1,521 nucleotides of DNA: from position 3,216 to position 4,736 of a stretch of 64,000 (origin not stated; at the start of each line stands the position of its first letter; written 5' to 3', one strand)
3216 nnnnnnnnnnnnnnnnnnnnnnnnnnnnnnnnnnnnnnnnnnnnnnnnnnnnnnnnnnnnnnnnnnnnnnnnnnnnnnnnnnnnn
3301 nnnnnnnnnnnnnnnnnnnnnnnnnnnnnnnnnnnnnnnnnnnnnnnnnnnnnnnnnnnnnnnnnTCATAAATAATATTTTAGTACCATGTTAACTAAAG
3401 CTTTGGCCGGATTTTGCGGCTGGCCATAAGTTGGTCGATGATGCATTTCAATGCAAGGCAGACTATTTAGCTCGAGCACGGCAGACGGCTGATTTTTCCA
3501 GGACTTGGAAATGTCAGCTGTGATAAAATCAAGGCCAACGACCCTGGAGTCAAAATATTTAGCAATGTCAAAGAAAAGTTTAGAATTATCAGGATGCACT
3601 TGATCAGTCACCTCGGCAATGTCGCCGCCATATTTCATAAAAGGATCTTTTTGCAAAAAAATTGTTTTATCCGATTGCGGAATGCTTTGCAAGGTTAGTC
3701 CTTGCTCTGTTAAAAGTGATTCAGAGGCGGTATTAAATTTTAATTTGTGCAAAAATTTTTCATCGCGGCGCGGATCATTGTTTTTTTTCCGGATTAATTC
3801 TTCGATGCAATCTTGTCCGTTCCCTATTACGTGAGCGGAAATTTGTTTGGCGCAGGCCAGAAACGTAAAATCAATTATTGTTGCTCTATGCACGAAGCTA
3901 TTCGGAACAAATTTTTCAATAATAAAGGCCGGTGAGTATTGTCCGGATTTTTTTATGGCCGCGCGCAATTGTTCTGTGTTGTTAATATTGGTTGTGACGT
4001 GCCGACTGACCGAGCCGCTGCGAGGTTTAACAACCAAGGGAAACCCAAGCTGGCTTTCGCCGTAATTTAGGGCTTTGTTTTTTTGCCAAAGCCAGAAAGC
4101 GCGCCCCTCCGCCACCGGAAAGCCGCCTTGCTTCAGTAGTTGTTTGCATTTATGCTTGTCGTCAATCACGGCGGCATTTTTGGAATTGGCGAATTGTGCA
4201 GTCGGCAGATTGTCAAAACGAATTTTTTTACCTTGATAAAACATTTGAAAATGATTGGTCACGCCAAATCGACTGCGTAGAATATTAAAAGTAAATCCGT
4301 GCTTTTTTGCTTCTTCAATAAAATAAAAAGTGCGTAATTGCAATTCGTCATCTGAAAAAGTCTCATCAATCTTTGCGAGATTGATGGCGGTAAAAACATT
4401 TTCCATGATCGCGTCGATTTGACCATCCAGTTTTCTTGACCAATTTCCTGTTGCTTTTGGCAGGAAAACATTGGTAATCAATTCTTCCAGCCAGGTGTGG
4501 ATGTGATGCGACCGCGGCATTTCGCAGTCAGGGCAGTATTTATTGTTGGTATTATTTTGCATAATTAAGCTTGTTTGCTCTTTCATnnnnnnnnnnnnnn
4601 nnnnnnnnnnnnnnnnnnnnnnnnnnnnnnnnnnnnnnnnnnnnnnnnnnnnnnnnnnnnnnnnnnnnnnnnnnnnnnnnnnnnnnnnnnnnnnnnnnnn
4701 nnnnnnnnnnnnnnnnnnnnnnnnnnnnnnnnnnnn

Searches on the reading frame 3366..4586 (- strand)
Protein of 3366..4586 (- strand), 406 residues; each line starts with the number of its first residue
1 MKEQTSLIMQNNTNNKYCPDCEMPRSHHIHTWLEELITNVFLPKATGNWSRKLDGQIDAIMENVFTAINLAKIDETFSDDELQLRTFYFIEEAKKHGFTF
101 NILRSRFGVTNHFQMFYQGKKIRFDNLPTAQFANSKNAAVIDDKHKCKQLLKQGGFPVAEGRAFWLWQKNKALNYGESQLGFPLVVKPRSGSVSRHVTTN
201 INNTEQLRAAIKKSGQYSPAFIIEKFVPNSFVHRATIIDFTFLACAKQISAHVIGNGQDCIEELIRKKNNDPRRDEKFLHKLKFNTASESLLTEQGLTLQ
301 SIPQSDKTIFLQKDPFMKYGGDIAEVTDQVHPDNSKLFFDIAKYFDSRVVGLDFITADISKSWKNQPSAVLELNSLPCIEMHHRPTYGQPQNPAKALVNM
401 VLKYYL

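Call 53: search_protein_families(library=pfam, proteins=[window:3366-4586:-], max_evalue=0.00001)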
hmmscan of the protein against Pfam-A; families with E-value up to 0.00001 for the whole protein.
window:3366-4586:- (406 aa): 1 family
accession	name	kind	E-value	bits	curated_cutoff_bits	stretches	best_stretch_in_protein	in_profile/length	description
PF07478.18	Dala_Dala_lig_C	-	8.5e-06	25.8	24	0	167-227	22-81/204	D-ala D-ala ligase C-terminus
